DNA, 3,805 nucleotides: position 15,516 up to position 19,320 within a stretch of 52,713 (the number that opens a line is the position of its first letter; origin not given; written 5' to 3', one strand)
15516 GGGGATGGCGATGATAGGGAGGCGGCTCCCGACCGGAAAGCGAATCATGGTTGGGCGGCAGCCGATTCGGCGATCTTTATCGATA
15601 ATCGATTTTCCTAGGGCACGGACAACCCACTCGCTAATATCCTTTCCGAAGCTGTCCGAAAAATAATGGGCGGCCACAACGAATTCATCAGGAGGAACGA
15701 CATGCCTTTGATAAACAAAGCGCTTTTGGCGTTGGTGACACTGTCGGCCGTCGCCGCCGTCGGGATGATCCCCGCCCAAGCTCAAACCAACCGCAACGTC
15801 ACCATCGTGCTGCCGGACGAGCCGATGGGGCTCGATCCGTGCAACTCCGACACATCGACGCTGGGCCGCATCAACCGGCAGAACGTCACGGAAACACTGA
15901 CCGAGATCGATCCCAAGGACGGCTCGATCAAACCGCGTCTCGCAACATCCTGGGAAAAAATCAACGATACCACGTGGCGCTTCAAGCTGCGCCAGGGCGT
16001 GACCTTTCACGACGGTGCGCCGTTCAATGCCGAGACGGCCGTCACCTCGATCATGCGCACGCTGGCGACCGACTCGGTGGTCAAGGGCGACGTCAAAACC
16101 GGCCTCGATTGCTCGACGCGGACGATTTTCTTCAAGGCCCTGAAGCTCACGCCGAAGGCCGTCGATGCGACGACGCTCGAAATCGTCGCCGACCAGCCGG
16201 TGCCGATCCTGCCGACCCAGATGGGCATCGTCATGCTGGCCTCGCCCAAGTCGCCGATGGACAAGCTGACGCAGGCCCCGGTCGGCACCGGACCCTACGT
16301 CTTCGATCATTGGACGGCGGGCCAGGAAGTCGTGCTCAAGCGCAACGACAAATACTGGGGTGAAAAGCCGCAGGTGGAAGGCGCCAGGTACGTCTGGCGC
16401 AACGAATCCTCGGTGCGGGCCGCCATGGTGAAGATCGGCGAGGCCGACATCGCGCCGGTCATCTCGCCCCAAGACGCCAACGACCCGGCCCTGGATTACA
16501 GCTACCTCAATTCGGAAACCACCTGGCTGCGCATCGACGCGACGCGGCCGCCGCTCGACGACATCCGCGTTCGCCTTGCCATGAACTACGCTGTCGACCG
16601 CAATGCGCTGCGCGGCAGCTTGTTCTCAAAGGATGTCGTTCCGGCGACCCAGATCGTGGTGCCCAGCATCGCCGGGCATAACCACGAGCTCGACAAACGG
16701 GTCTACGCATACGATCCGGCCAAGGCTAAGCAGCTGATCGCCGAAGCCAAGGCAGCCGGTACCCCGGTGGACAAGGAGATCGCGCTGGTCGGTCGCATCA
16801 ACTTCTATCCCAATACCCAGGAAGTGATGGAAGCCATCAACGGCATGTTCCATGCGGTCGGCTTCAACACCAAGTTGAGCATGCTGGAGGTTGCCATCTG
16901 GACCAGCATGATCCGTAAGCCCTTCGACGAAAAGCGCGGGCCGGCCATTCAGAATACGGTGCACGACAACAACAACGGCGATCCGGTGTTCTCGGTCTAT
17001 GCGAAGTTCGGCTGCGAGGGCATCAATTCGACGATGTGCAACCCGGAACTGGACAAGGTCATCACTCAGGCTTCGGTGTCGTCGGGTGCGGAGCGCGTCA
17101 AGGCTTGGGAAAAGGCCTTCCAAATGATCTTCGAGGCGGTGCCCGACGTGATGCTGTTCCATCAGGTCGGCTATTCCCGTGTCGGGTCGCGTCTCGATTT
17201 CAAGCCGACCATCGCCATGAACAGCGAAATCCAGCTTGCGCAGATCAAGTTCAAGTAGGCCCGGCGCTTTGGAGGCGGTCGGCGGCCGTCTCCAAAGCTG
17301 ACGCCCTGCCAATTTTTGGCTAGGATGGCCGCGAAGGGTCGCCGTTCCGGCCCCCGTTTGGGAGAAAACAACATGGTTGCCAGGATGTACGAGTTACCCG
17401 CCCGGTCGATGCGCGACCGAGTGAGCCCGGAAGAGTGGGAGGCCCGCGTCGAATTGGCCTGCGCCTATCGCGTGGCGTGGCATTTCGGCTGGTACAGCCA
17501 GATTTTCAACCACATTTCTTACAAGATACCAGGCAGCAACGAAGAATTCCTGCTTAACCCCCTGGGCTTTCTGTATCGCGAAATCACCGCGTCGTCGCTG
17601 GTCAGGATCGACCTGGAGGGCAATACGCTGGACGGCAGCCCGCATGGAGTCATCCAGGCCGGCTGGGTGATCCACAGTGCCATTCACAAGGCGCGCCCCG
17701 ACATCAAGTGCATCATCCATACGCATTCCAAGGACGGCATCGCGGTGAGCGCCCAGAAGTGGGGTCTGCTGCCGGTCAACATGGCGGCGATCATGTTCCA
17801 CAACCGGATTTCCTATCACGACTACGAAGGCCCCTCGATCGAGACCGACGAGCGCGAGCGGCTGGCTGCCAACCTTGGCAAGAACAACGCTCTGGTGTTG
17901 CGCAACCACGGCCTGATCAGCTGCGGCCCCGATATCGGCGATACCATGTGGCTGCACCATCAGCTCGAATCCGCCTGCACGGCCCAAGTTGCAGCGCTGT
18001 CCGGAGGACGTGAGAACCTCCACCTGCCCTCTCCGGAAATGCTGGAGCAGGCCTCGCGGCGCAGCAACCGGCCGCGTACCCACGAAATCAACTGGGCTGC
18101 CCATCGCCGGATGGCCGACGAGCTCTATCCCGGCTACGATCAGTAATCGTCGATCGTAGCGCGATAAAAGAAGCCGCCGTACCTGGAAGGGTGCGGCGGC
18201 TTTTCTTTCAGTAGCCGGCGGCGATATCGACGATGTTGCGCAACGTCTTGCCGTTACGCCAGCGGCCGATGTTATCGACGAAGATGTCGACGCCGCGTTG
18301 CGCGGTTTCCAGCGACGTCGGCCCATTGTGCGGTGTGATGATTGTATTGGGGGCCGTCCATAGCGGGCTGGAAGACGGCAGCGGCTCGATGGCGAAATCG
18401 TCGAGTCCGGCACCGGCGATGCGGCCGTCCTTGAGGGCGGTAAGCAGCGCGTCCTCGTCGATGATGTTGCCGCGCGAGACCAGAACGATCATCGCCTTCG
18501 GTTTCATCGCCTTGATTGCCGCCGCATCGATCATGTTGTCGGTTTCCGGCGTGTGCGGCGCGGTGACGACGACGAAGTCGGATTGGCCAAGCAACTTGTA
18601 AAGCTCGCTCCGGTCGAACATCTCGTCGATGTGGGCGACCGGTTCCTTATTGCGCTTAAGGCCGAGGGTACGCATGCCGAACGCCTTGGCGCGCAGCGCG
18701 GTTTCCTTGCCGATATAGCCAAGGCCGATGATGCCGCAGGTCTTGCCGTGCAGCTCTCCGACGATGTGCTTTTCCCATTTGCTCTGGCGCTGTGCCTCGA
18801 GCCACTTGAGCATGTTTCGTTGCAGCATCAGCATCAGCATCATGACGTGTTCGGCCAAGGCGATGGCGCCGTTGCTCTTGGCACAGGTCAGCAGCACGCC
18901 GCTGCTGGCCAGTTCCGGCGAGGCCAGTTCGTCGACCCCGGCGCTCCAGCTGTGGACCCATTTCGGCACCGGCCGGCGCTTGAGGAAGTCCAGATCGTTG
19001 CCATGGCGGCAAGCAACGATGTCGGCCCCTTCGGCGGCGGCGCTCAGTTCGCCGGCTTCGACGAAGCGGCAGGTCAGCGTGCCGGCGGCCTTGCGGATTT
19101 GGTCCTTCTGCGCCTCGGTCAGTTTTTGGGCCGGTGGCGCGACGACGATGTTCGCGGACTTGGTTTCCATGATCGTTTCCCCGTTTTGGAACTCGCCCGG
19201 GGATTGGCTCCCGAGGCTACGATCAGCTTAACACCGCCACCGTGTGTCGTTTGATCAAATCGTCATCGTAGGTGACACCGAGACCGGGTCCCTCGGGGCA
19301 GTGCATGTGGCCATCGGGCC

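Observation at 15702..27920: Four paralogous family-5 solute-binding proteins interleaved with two paralogous enolase-superfamily enzymes, with no ABC permease or ATPase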

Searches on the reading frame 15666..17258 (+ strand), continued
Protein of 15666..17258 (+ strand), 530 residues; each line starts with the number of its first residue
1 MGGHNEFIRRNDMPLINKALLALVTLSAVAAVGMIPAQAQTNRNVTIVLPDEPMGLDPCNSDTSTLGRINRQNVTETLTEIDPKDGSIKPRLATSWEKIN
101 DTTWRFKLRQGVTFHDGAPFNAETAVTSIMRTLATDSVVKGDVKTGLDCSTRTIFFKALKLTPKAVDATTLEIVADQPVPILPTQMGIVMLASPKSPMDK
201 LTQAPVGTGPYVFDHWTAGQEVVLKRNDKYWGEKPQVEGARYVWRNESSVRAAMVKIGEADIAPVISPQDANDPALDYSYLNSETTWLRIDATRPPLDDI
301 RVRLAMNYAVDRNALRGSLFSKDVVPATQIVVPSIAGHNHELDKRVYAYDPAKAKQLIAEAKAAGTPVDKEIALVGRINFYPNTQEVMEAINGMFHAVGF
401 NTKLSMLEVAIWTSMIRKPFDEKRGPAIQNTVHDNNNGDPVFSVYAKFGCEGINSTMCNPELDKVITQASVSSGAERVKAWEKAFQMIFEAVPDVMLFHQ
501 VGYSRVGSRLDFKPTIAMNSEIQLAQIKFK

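Call 46: find_related_loci(query=A2, collection=metagenome_contigs, flank=8000)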
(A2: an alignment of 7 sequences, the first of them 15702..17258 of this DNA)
Query A2 (518 aa) in metagenome_contigs; peptide patterns used: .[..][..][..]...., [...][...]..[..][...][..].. (x = any residue, [..] = any of these).
599 stretches matched a pattern (row limit reached: there are more); 521 encode a relative of the query (tblastn E <= 1e-3); the best 80 are kept; 80 distinct loci.
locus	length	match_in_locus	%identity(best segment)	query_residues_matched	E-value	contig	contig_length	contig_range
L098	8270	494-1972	58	26-518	0e+0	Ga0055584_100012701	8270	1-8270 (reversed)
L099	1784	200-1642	52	29-518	0e+0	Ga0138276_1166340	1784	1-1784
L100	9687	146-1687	50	1-517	2e-169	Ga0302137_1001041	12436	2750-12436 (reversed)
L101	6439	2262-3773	49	6-517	2e-166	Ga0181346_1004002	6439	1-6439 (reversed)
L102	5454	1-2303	51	25-518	4e-159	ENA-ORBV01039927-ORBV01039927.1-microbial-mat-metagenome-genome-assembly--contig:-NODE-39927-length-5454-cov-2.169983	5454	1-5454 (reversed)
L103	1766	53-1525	48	15-518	2e-166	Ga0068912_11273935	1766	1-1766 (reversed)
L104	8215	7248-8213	65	24-348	1e-133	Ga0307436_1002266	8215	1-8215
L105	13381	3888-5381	42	4-518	3e-128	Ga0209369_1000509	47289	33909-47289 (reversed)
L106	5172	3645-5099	40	25-518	8e-123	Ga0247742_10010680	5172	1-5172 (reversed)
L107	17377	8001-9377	26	29-487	6e-44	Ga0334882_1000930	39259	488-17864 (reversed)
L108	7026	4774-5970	30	3-407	3e-43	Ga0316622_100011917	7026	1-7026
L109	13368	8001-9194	30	4-410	5e-42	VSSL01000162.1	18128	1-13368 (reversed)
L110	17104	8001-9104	32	25-404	5e-42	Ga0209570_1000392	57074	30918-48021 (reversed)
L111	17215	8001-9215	30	60-457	6e-42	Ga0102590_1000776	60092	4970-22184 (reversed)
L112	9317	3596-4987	28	8-465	5e-41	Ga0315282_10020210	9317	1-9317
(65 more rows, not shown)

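Call 72: search_protein_families(library=pfam, proteins=[L100:2192-3046:-, L100:3181-3978:-, L100:4283-5512:-, L100:5736-7073:-, L100:7217-8278:+, L101:261-989:+, L101:1043-1690:+, L101:4292-4699:+, L101:4730-5329:+, L101:5429-6439:+], max_evalue=0.00001)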
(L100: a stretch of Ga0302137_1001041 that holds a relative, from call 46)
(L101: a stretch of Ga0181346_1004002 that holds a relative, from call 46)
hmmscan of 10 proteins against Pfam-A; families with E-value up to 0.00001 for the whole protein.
L100:2192-3046:- (285 aa): 1 family
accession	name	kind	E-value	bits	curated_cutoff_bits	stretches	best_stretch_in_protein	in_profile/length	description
PF02668.22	TauD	-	1.6e-60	205.7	27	1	5-274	2-267/267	Taurine catabolism dioxygenase TauD, TfdA family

L100:3181-3978:- (266 aa): 1 family
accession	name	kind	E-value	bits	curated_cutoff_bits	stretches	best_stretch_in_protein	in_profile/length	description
PF00753.33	Lactamase_B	-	1.2e-19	71.4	22.7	1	42-210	8-165/196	Metallo-beta-lactamase superfamily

L100:4283-5512:- (410 aa): 2 families
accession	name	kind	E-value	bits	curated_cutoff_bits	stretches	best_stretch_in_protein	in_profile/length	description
PF05977.19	MFS_3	-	3.7e-46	158.1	27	1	13-395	7-388/524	Transmembrane secretion effector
PF07690.21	MFS_1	-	4.1e-34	118.5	33.4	2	24-366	4-346/347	Major Facilitator Superfamily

L100:5736-7073:- (446 aa): 2 families
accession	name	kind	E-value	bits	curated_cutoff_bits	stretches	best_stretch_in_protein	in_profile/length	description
PF05977.19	MFS_3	-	6.7e-35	120.9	27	1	50-428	7-385/524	Transmembrane secretion effector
PF07690.21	MFS_1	-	1.6e-27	96.8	33.4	1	60-402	3-346/347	Major Facilitator Superfamily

L100:7217-8278:+ (354 aa): 1 family
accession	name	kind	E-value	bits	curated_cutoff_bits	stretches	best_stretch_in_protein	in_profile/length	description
PF00180.25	Iso_dh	-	3e-89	300.2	27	1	6-348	2-348/348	Isocitrate/isopropylmalate dehydrogenase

L101:261-989:+ (243 aa): 0 families

L101:1043-1690:+ (216 aa): 2 families
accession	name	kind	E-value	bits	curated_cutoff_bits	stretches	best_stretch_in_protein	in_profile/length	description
PF21448.3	DNMK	-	1.6e-09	38.1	27.1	1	65-145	114-197/232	Deoxynucleotide monophosphate kinase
PF13238.12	AAA_18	-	5.7e-06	27.2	29.4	0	7-77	1-64/128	AAA domain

L101:4292-4699:+ (136 aa): 1 family
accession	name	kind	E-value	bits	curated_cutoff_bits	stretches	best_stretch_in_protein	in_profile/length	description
PF11026.13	DUF2721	-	4.9e-23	81.9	28.3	1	10-127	1-128/129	Protein of unknown function (DUF2721)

L101:4730-5329:+ (200 aa): 0 families

L101:5429-6439:+ (337 aa): 0 families

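Call 73: search_protein_families(library=pfam, proteins=[L102:2395-3018:-, L102:3046-3501:-, L102:3516-3950:-, L102:4044-5453:-, L106:457-1557:-, L106:2323-3498:+, L104:5951-7111:-, L104:5076-5918:-, L104:4383-5009:-, L104:3012-3815:-], max_evalue=0.00001)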
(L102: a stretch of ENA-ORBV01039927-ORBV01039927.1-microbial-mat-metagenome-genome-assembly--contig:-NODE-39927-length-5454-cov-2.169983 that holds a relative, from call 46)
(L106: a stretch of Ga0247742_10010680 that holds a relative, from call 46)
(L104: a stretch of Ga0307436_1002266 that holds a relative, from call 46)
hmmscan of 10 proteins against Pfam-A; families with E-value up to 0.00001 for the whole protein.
L102:2395-3018:- (208 aa): 1 family
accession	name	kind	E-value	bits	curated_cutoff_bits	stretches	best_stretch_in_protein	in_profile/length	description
PF00694.25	Aconitase_C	-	8.3e-33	114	22.8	1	1-123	1-130/131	Aconitase C-terminal domain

L102:3046-3501:- (152 aa): 4 families
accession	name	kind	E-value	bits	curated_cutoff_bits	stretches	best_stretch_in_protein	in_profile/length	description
PF03412.21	Peptidase_C39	-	3.7e-12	46.7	22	1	9-140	3-121/133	Peptidase C39 family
PF13529.12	Peptidase_C39_2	-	1.8e-11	45.2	24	1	7-123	2-143/143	Peptidase_C39 like family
PF11814.14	DUF3335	-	5.5e-07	29.7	25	1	58-126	103-169/206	Peptidase_C39 like family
PF14399.12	BtrH_N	-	5.3e-06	27.1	29.7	1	60-122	60-134/134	Butirosin biosynthesis protein H, N-terminal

L102:3516-3950:- (145 aa): 0 families

L102:4044-5453:- (470 aa): 1 family
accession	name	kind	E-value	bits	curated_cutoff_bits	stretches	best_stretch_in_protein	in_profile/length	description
PF00330.25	Aconitase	-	2.9e-176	587.4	28.7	1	10-461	1-463/463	Aconitase family (aconitate hydratase)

L106:457-1557:- (367 aa): 2 families
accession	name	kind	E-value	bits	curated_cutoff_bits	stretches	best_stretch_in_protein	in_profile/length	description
PF03466.25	LysR_substrate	-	2.2e-34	119.1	28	1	152-353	3-206/209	LysR substrate binding domain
PF00126.33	HTH_1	-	2.8e-16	59.7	26.6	1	68-126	2-60/60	Bacterial regulatory helix-turn-helix protein, lysR family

L106:2323-3498:+ (392 aa): 2 families
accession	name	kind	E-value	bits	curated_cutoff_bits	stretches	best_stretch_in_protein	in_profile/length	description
PF13378.12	MR_MLE_C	-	3.5e-61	207.1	29.4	1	158-379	3-217/219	Enolase C-terminal domain-like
PF02746.21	MR_MLE_N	-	1.4e-18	67.6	22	1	30-135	15-117/117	Mandelate racemase / muconate lactonizing enzyme, N-terminal domain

L104:5951-7111:- (387 aa): 0 families

L104:5076-5918:- (281 aa): 0 families

L104:4383-5009:- (209 aa): 2 families
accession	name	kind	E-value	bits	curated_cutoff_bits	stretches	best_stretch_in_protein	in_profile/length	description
PF00702.32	Hydrolase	-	1.4e-13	52.1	26.4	1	32-176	37-191/191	haloacid dehalogenase-like hydrolase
PF13419.12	HAD_2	-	1.7e-10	41.7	23.8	1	12-180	1-176/178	Haloacid dehalogenase-like hydrolase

L104:3012-3815:- (268 aa): 0 families

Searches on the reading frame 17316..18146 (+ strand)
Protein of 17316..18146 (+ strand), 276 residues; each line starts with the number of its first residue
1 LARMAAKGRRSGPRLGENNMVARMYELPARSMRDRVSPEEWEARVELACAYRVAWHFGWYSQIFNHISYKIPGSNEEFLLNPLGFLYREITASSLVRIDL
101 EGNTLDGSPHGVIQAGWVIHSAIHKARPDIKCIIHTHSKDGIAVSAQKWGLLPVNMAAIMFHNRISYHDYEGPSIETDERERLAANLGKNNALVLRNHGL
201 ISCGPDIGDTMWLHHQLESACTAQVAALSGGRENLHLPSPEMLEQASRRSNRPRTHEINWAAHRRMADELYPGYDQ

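Call 4: search_protein_families(library=pfam, proteins=[window:17316-18146:+])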
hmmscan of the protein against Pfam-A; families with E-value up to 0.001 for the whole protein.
window:17316-18146:+ (276 aa): 1 family
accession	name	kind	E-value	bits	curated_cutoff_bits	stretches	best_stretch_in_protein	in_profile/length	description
PF00596.27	Aldolase_II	-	1.1e-45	156.2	22.2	1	46-225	2-183/183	Class II Aldolase and Adducin N-terminal domain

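Call 30: search_protein_families(library=ncbifam, proteins=[window:17373-18146:+], max_evalue=0.00001)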
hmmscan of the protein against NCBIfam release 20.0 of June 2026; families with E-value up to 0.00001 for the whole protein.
window:17373-18146:+ (257 aa): 21 families
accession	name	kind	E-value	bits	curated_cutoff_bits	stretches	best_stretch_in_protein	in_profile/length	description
NF005451.0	PRK07044.1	subfamily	2.6e-88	295.4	207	1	10-256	8-255/256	aldolase II superfamily protein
NF005186.0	PRK06661.1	equivalog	6.7e-47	160.1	339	1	24-247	6-230/235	hypothetical protein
NF004855.0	PRK06208.1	subfamily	9.9e-44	149.6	255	1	5-244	24-258/274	class II aldolase/adducin family protein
NF005068.0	PRK06486.1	equivalog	1e-42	146.2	269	1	18-252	21-257/262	aldolase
NF005689.0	PRK07490.1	equivalog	7e-39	133.5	260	1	17-229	7-219/248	hypothetical protein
NF005484.0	PRK07090.1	equivalog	3.9e-27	95.2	261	1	7-248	14-251/260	aldolase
NF005984.0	PRK08087.1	subfamily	2.2e-15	57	264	1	58-206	37-182/215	L-fuculose-phosphate aldolase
NF005123.0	PRK06557.1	subfamily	3.3e-13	49.8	251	1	48-207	36-194/223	L-ribulose-5-phosphate 4-epimerase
TIGR01086.1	fucA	equivalog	7.3e-13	48.8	400.25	1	57-212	35-187/214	L-fuculose-phosphate aldolase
NF005302.0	PRK06833.1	equivalog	1.1e-12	47.9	264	1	61-224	42-201/214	L-fuculose-phosphate aldolase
NF040649.1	FucA_Meth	equivalog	2.1e-12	47.3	250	1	62-192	37-160/179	L-fuculose phosphate aldolase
NF053831.1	RU1PAldHalo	equivalog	2.1e-12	47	300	1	56-223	32-196/208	ribulose-1-phosphate aldolase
NF043034.1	OxoTetrPhDc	equivalog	1e-09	38.5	250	1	56-217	35-195/205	3-oxo-tetronate 4-phosphate decarboxylase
NF006413.0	PRK08660.1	equivalog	1.3e-09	38.1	203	1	57-204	32-173/184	aldolase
TIGR03328.1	salvage_mtnB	equivalog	9.9e-09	35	137.05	1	37-127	10-97/194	methylthioribulose 1-phosphate dehydratase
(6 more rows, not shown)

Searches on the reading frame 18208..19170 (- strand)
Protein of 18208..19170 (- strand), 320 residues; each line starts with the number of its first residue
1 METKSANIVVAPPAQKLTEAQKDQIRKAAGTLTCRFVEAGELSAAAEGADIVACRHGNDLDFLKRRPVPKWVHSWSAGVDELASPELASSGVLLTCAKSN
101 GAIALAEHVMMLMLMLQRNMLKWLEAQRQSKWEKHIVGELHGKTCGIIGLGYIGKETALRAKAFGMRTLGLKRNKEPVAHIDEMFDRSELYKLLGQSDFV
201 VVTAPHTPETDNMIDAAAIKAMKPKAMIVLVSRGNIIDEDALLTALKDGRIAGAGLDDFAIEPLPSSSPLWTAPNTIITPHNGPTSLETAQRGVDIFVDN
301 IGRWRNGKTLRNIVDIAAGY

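Call 4: search_protein_families(library=pfam, proteins=[window:18208-19170:-])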
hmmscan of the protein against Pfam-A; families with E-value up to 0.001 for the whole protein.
window:18208-19170:- (320 aa): 3 families
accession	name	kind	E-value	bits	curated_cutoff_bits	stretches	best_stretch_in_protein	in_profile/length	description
PF02826.25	2-Hacid_dh_C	-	9.1e-56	188.5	25.1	1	110-283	1-178/178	D-isomer specific 2-hydroxyacid dehydrogenase, NAD binding domain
PF00389.36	2-Hacid_dh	-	1.2e-06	28.7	24.6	1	36-314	27-133/134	D-isomer specific 2-hydroxyacid dehydrogenase, catalytic domain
PF03446.21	NAD_binding_2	-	0.00023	21.7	21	1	145-248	2-109/161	NAD binding domain of 6-phosphogluconate dehydrogenase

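Call 30: search_protein_families(library=ncbifam, proteins=[window:18208-19170:-], max_evalue=0.00001)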
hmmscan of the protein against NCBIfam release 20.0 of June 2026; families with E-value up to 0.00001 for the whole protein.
window:18208-19170:- (320 aa): 22 families
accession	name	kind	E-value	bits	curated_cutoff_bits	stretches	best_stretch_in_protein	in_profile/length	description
NF041369.1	Dhydh_Halo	equivalog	4.1e-62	210.1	400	1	61-314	52-304/305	D-2-hydroxyacid dehydrogenase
TIGR01327.1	PGDH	equivalog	1.4e-47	162.7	454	1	61-316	55-312/525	phosphoglycerate dehydrogenase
NF005069.0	PRK06487.1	equivalog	2.9e-43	148.1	448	1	88-313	89-319/320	2-hydroxyacid dehydrogenase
NF009714.1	PRK13243.1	equivalog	7.2e-42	143.9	455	1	59-314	58-322/332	glyoxylate reductase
NF011938.0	PRK15409.1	equivalog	3e-40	138.2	492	1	44-315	42-319/324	glyoxylate/hydroxypyruvate reductase GhrB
NF008759.0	PRK11790.1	equivalog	2.6e-34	118.6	404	1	41-299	47-310/410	phosphoglycerate dehydrogenase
NF005750.0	PRK07574.1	equivalog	1.5e-30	106.6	329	1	99-312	146-364/386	NAD-dependent formate dehydrogenase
NF006263.0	PRK08410.1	equivalog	4.5e-30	105.1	389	1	77-307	72-309/311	D-2-hydroxyacid dehydrogenase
NF005027.0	PRK06436.1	equivalog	9.1e-30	103.8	261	1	70-314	51-288/303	2-hydroxyacid dehydrogenase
NF005387.0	PRK06932.1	equivalog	1.1e-29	103.4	492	1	63-302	60-307/314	2-hydroxyacid dehydrogenase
NF012013.0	PRK15469.1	equivalog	5.6e-26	91.3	403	1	61-320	50-312/312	glyoxylate/hydroxypyruvate reductase GhrA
NF000492.1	vanH_gen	exception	4.6e-25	88.3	540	1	104-258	101-251/312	D-lactate dehydrogenase VanH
NF000128.1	vanH-Sc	exception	1.7e-20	73.4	650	1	102-258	119-271/337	D-lactate dehydrogenase VanH-Sc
NF000371.1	vanH_Agroup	exception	6e-18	65.1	700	1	103-258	105-256/322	VanH-A/VanH-Pt family D-lactate dehydrogenase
NF000004.1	vanH-D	exception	5.8e-17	61.8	550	1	94-258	99-257/323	D-lactate dehydrogenase VanH-D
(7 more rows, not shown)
